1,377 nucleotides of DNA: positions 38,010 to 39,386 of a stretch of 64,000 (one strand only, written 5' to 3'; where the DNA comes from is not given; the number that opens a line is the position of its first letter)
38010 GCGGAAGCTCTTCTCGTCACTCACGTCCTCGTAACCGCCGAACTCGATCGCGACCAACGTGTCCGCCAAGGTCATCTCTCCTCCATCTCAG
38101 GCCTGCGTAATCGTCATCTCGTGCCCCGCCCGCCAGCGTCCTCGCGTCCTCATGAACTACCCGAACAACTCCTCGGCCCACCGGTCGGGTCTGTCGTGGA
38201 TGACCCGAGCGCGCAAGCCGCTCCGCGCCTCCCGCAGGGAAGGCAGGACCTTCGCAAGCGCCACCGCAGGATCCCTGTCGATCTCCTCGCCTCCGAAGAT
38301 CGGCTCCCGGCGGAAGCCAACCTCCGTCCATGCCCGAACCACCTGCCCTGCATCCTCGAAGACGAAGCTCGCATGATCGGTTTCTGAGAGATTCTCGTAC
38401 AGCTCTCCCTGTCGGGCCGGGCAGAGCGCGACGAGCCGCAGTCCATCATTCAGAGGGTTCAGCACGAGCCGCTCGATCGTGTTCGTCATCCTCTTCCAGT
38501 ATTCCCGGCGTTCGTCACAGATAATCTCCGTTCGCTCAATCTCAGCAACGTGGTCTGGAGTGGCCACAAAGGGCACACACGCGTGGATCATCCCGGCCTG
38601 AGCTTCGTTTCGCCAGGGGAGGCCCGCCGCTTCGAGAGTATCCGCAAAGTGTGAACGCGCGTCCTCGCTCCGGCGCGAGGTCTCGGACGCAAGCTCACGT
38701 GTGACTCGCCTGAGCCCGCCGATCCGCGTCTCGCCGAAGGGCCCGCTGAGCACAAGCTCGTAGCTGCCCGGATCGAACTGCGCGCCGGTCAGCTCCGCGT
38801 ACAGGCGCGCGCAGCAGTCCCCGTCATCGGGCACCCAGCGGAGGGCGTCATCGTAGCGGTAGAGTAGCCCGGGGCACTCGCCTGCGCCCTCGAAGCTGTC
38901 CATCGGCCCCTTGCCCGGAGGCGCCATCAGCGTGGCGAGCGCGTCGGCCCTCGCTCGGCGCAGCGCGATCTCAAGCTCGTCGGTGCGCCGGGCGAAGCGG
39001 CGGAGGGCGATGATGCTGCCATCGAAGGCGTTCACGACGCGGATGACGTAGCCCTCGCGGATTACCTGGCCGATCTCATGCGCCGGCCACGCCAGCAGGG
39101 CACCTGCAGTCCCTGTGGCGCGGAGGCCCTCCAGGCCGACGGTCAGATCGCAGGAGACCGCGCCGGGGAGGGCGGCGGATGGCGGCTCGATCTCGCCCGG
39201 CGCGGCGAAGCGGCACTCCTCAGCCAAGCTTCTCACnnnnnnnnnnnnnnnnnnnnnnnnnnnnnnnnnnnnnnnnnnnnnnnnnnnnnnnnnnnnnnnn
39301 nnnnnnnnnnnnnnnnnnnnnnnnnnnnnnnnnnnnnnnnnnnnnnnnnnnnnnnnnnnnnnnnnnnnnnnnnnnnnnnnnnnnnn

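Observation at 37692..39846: Operon of two paralogous double-zinc-ribbon proteins sandwiching an unassignable 359-aa protein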

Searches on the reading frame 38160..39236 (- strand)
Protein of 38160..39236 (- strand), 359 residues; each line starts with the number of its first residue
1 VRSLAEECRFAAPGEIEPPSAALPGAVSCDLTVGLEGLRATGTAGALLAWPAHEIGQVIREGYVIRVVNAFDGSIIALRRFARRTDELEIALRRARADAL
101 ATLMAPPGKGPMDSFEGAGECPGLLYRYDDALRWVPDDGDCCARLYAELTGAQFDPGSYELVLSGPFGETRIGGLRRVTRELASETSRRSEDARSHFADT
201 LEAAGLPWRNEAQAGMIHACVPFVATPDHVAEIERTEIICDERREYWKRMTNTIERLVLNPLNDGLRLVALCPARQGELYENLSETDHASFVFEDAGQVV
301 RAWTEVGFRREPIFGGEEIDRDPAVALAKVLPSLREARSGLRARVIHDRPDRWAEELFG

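Call 5: search_protein_families(library=pfam, proteins=[window:38160-39236:-], max_evalue=1)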
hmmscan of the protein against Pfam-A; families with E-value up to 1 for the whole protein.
window:38160-39236:- (359 aa): 0 families

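Call 6: search_protein_families(library=ncbifam, proteins=[window:38160-39236:-], max_evalue=1)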
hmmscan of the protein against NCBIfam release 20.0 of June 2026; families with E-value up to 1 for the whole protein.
window:38160-39236:- (359 aa): 1 family
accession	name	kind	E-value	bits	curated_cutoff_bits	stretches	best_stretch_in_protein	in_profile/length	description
NF033149.0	CHL_hydrolase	equivalog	0.11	11.4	500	1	194-236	258-301/310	chloramphenicol hydrolase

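Call 7: search_protein_families(library=padloc, proteins=[window:38160-39236:-], max_evalue=1)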
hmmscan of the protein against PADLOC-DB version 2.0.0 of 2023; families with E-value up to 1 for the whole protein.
window:38160-39236:- (359 aa): 0 families

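Call 8: find_homologous_proteins(query=window:38160-39236:-)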
Query window:38160-39236:- (359 aa): 31 proteins with E <= 0.001 among 8000 candidates.
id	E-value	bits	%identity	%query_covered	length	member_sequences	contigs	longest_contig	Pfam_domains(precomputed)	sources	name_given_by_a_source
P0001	3.3e-239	811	100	100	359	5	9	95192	-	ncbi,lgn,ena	-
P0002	1.0e-203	694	87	100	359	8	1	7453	-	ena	-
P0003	2.4e-135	469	65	100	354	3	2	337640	-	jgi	jgi:hypothetical protein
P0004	1.5e-134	467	64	100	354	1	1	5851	-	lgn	-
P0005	2.5e-130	453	62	100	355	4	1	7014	-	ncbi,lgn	-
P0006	5.2e-128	445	63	99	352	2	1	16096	-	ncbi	ncbi:MAG: hypothetical protein ACLFU7_04760 [Armatimonadota bacterium]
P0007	5.3e-125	435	61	100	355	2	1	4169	-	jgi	-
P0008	3.6e-124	433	60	99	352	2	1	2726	-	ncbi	ncbi:MAG: hypothetical protein ACOCX2_14265 [Armatimonadota bacterium]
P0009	1.0e-123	431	60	97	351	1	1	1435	-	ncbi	-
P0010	2.2e-122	427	59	100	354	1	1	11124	-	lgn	-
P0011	3.0e-118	413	59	99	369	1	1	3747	-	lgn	-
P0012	8.3e-118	412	58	100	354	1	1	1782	-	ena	-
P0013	4.0e-116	406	66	83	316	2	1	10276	-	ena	-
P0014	6.4e-115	402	58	100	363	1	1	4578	-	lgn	-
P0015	1.3e-114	401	55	100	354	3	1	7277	-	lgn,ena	-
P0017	3.1e-103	364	54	92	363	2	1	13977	-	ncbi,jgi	-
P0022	4.8e-98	347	52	96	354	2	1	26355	-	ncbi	ncbi:MAG: hypothetical protein AB7Y46_03575 [Armatimonadota bacterium]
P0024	2.9e-96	341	51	99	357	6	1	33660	-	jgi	-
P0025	1.6e-94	335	52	92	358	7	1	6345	-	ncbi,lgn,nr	ncbi:MAG: hypothetical protein GX131_03150 [candidate division WS1 bacterium]|nr:hypothetical protei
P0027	4.8e-93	330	51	98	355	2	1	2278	PF23494.2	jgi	-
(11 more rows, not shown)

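Call 10: search_protein_families(library=pfam, proteins=[P0027, P0003, P0025, P0017], max_evalue=1)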
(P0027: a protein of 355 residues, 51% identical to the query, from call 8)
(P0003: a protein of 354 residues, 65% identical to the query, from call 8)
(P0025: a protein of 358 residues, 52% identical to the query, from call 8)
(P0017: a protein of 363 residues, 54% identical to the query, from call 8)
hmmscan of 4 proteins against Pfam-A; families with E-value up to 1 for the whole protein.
P0027 (355 aa): 1 family
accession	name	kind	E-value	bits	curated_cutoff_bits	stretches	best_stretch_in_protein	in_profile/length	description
PF23494.1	bPH_10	-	5.4e-06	26.3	27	1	24-89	81-145/151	YqeB-like bacterial PH domain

P0003 (354 aa): 0 families

P0025 (358 aa): 0 families

P0017 (363 aa): 0 families

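Call 14: find_encoding_contigs(protein=P0003, flank=6000, max_places=2)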
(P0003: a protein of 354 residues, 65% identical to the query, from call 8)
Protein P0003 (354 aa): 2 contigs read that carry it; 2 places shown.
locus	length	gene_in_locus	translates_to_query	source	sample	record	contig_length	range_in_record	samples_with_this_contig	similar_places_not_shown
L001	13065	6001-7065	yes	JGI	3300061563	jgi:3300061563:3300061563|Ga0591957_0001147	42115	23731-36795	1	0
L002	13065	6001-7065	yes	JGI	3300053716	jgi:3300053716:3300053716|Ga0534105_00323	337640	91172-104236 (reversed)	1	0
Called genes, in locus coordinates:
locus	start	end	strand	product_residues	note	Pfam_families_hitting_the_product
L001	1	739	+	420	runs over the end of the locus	PF01120:Alpha_L_fucos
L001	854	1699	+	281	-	PF12797:Fer4_2 (faint), PF00037:Fer4, PF12837:Fer4_6 (weak), PF12838:Fer4_7 (weak), PF13187:Fer4_9 (weak), PF13237:Fer4_10, PF14697:Fer4_21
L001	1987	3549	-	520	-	PF00933:Glyco_hydro_3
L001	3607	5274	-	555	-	PF17389:Bac_rhamnosid6H, PF22422:MGH1-like_GH, PF03200:Glyco_hydro_63, PF01204:Trehalase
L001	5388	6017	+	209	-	PF13248:Zn_ribbon_3 (faint), PF12773:DZR, PF13240:Zn_Ribbon_1 (weak)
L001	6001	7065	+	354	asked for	-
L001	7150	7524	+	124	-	-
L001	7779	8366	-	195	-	PF00583:Acetyltransf_1, PF13302:Acetyltransf_3, PF13523:Acetyltransf_8 (faint)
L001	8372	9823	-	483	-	PF00728:Glyco_hydro_20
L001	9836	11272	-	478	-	PF01565:FAD_binding_4, PF08031:BBE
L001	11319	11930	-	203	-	PF01914:MarC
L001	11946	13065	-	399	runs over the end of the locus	PF00583:Acetyltransf_1, PF13527:Acetyltransf_9 (weak), PF13673:Acetyltransf_10 (faint), PF13508:Acetyltransf_7 (faint)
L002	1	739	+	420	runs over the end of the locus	PF01120:Alpha_L_fucos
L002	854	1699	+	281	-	PF12797:Fer4_2 (faint), PF00037:Fer4, PF12837:Fer4_6 (weak), PF12838:Fer4_7 (weak), PF13187:Fer4_9 (weak), PF13237:Fer4_10, PF14697:Fer4_21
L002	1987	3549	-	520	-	PF00933:Glyco_hydro_3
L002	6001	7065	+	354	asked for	-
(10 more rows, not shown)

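Call 15: find_encoding_contigs(protein=P0024, flank=6000, max_places=2)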
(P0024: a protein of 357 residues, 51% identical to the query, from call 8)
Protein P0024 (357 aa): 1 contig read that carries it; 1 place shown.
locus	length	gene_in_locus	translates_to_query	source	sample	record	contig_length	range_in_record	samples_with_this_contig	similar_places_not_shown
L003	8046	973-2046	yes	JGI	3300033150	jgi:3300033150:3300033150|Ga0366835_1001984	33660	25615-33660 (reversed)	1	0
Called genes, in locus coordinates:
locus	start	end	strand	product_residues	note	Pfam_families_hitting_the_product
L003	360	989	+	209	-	PF12773:DZR, PF13248:Zn_ribbon_3 (weak), PF24463:DUF7577 (weak), PF13240:Zn_Ribbon_1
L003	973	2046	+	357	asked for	-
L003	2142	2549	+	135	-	-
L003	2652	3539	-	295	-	PF00135:COesterase (weak), PF02129:Peptidase_S15 (faint), PF20434:BD-FAE, PF01738:DLH (faint), PF07859:Abhydrolase_3, PF00326:Peptidase_S9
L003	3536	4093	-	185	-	PF13302:Acetyltransf_3, PF00583:Acetyltransf_1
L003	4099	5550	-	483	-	PF02838:Glyco_hydro_20b (weak), PF00728:Glyco_hydro_20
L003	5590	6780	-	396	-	PF00583:Acetyltransf_1 (weak), PF13527:Acetyltransf_9 (weak), PF13673:Acetyltransf_10 (faint), PF13508:Acetyltransf_7 (faint)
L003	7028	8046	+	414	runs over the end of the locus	-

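Call 16: find_encoding_contigs(protein=P0022, flank=6000, max_places=2)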
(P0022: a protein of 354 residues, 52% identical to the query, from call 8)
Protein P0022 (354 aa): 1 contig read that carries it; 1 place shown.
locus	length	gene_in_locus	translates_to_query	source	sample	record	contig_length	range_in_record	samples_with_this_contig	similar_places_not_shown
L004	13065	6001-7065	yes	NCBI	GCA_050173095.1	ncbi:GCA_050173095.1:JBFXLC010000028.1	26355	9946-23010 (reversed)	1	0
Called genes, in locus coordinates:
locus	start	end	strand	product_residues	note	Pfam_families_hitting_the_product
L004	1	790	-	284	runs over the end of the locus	-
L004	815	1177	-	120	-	-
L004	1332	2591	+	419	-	PF01120:Alpha_L_fucos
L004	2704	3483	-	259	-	PF03328:HpcH_HpaI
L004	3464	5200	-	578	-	PF17389:Bac_rhamnosid6H, PF22422:MGH1-like_GH, PF03200:Glyco_hydro_63 (weak), PF01204:Trehalase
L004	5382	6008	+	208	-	PF12773:DZR, PF13248:Zn_ribbon_3 (weak), PF24463:DUF7577 (weak), PF13240:Zn_Ribbon_1 (weak)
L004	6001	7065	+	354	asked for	-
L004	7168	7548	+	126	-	-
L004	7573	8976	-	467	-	PF00245:Alk_phosphatase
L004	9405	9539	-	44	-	-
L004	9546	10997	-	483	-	PF02838:Glyco_hydro_20b, PF00728:Glyco_hydro_20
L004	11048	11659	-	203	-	PF01914:MarC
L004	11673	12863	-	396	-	PF00583:Acetyltransf_1 (weak), PF13508:Acetyltransf_7 (faint)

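Call 21: predict_structure(alignment_id=A1)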
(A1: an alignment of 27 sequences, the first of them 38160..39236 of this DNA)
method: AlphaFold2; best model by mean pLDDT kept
length: 359 residues; sequences in the alignment: 27
mean_pLDDT: 91.9   pTM: 0.89
mean pLDDT of the five models: 91.9, 91.9, 90.8, 89.8, 89.8
residues with pLDDT >= 90: 302; 70-90: 40; 50-70: 13; < 50: 4
segments of 3 or more residues with pLDDT < 50: 1-4
pLDDT, mean of each block of 10 residues (from residue 1): 61 91 79 96 94 96 96 94 92 96 93 92 95 96 96 94 95 86 96 97 97 94 96 96 95 96 93 96 90 94 87 70 90 94 91 92
secondary structure, 60 per line:
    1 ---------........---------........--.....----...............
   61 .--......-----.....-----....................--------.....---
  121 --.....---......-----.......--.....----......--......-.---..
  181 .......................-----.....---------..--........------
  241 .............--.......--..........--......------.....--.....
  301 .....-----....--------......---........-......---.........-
elements in order: E10-17 E27-34 E37-41 E46-51 E55-61 E64-69 E75-79 H85-104 E113-117 E123-127 E131-136 E142-145 E151-155 E160-165 E168-173 H179-203 H209-213 H227-234 H241-253 E256-262 E265-274 E277-282 E289-293 H296-305 H311-314 H323-328 H332-339 E341-346 H350-358

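Call 28: search_protein_representatives(alignment_id=A1)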
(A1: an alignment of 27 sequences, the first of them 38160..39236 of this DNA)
Query: 27 sequences, 355 profile positions. Proteins with E-value up to 0.001 (for the whole library): 173; up to 1e-10: 20; up to 1e-30: 5. The best 150 are listed.
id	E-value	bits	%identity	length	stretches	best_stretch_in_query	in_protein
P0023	1.6e-171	586.4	-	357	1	1-354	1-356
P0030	5.1e-141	486.0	-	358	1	6-353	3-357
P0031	7.6e-83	294.7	-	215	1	142-353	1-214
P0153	1.1e-76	274.4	-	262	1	5-231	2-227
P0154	6.9e-41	156.7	-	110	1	247-354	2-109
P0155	1.5e-26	109.5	-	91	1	288-354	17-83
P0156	8.1e-18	80.8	-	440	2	19-209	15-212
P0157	1.9e-16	76.3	-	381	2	11-196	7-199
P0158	1.3e-14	70.3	-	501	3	275-353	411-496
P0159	1.2e-13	67.1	-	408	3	236-352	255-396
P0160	1.4e-12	63.6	-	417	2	33-255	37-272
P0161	6.6e-12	61.4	-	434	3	279-354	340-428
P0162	7.4e-12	61.2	-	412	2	10-195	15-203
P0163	1.1e-11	60.7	-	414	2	18-192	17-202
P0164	1.1e-11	60.6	-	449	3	12-97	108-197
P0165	1.7e-11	60.0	-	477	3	29-189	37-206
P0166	3.1e-11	59.1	-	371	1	20-353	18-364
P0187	1.2e-08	50.7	-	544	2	272-345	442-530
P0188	1.2e-08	50.6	-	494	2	259-352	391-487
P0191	2.2e-08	49.7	-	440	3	253-354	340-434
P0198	8.3e-08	47.9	-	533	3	298-354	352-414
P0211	3.0e-07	46.0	-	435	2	295-352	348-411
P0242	3.8e-06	42.4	-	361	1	21-353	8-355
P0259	1.4e-05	40.5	-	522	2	33-194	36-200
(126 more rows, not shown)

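Call 29: search_protein_families(library=pfam, proteins=[P0156, P0157, P0158, P0159, P0160, P0161, P0166, P0164, P0187, P0198], max_evalue=0.01)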
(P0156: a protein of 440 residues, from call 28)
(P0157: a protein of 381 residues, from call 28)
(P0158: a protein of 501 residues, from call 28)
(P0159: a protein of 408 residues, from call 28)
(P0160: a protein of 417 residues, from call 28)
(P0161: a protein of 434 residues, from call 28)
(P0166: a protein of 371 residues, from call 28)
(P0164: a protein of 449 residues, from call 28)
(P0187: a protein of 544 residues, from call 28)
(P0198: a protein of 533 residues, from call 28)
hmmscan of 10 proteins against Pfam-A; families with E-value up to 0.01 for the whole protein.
P0156 (440 aa): 0 families

P0157 (381 aa): 0 families

P0158 (501 aa): 0 families

P0159 (408 aa): 0 families

P0160 (417 aa): 0 families

P0161 (434 aa): 0 families

P0166 (371 aa): 1 family
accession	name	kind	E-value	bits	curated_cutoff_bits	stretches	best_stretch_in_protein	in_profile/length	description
PF17195.9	DUF5132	-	0.0055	17.2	25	0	63-85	16-38/47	Protein of unknown function (DUF5132)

P0164 (449 aa): 0 families

P0187 (544 aa): 0 families

P0198 (533 aa): 0 families

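Call 32: search_solved_structures(query=A1, max_evalue=10)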
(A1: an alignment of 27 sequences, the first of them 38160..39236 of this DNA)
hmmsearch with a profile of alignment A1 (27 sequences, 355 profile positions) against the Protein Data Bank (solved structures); distinct sequences matched with E-value up to 10: 3.
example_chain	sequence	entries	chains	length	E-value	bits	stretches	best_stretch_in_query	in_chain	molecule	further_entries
9k87_A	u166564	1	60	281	0.086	14.9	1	153-259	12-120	Cage-i53-Zn1-HEHE-5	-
4oyd_B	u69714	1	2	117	0.3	13.1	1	125-198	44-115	Computationally designed Inhibitor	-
5jsn_B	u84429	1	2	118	3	9.8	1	156-198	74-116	Bcl2 inhibitor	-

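Call 34: find_related_loci(query=A1, collection=genome_contigs, flank=5000)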
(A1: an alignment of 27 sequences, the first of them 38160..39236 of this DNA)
Query A1 (359 aa) in genome_contigs; peptide patterns used: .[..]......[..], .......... (x = any residue, [..] = any of these).
53 stretches matched a pattern; 12 encode a relative of the query (tblastn E <= 1e-3); 12 distinct loci.
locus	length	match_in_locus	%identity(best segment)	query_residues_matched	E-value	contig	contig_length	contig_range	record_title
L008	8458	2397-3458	63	1-358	1e-134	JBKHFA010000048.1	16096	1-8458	MAG: Armatimonadota bacterium isolate D1M05_3 NODE_2702_length_16096_cov_6.363070, whole genome shotgun sequence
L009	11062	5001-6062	65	1-358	2e-132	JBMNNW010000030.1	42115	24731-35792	MAG: Armatimonadota bacterium isolate SBF912SR3HQ0005 scaffold_1214_c1, whole genome shotgun sequence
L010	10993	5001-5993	64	28-358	1e-132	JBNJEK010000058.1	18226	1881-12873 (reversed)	MAG: Armatimonadota bacterium isolate Y23_14dBSd3.bin.89 NODE_2025_length_18226_cov_7.122469, whole genome shotgun seque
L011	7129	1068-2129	55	1-358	7e-112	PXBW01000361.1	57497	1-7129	MAG: candidate division WS1 bacterium isolate T3Sed10_264 T3-Sed10-C432, whole genome shotgun sequence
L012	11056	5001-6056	53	4-357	3e-105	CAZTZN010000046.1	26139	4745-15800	MAG TPA_asm: uncultured Armatimonadia bacterium isolate SRP338002_co1_89 genome assembly, contig: NODE_1695_length_26139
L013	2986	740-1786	54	7-358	4e-103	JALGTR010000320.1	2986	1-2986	MAG: Candidatus Zipacnadia bacterium isolate Meg22_1012_Bin_267 Meg22_1012_Bin_267_scaffold_116190, whole genome shotgun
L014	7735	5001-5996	53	28-357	4e-100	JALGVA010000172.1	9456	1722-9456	MAG: Candidatus Zipacnadia bacterium isolate Meg22_1618_Bin_20 Meg22_1618_Bin_20_scaffold_11381, whole genome shotgun se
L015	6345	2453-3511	50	3-358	2e-94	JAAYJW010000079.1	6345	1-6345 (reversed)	MAG: candidate division WS1 bacterium isolate AS10tlH2TH_342 34457_AS10, whole genome shotgun sequence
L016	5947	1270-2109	56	80-357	2e-89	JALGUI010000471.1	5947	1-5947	MAG: Candidatus Zipacnadia bacterium isolate Meg22_1214_Bin_164 Meg22_1214_Bin_164_scaffold_142529, whole genome shotgun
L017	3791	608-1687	46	1-357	2e-83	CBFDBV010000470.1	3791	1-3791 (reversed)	MAG TPA_asm: uncultured bacterium isolate SRR26215678_binner123_Refined_74 genome assembly, contig: ERZ25073496.36563, w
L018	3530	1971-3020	45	2-353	1e-76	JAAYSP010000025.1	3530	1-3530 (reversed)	MAG: candidate division WS1 bacterium isolate AS23ysBPME_352 243904_AS23, whole genome shotgun sequence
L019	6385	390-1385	54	28-358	5e-106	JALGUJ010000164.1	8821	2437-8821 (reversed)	MAG: Candidatus Zipacnadia bacterium isolate Meg22_1214_Bin_167 Meg22_1214_Bin_167_scaffold_31378, whole genome shotgun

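Call 39: find_encoding_contigs(protein=P0156, flank=5000, max_places=2)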
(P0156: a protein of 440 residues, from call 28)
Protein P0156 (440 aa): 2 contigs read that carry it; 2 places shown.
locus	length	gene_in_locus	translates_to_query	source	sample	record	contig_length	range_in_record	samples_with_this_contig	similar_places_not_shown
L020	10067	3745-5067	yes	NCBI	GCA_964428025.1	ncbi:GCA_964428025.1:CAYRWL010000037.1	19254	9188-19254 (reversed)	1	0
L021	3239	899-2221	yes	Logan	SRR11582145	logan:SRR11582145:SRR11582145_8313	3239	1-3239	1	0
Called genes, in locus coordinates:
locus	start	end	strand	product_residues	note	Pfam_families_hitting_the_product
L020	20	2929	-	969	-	PF00005:ABC_tran (faint), PF02463:SMC_N (faint), PF03193:RsgA_GTPase (faint), PF13191:AAA_16 (faint), PF13481:AAA_25 (faint), PF13555:AAA_29 (faint), PF17760:UvrA_inter, PF17755:UvrA_DNA-bind, +1 more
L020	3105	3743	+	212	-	PF17032:Zn_ribbon_15 (faint), PF12773:DZR, PF13248:Zn_ribbon_3 (weak), PF13240:Zn_Ribbon_1 (weak)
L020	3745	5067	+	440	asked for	-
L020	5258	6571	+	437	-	PF02550:AcetylCoA_hydro (weak), PF13336:AcetylCoA_hyd_C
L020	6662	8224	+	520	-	PF00990:GGDEF, PF13487:HD_5, PF01966:HD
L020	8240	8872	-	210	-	-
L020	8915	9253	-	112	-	PF09723:Zn_ribbon_8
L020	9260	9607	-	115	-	PF09723:Zn_ribbon_8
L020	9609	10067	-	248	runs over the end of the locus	PF12705:PDDEXK_1, PF01930:Cas_Cas4 (weak)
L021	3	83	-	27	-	?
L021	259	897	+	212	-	PF17032:Zn_ribbon_15 (faint), PF12773:DZR, PF13248:Zn_ribbon_3 (weak), PF13240:Zn_Ribbon_1 (weak)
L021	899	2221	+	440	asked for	-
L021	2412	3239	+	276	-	?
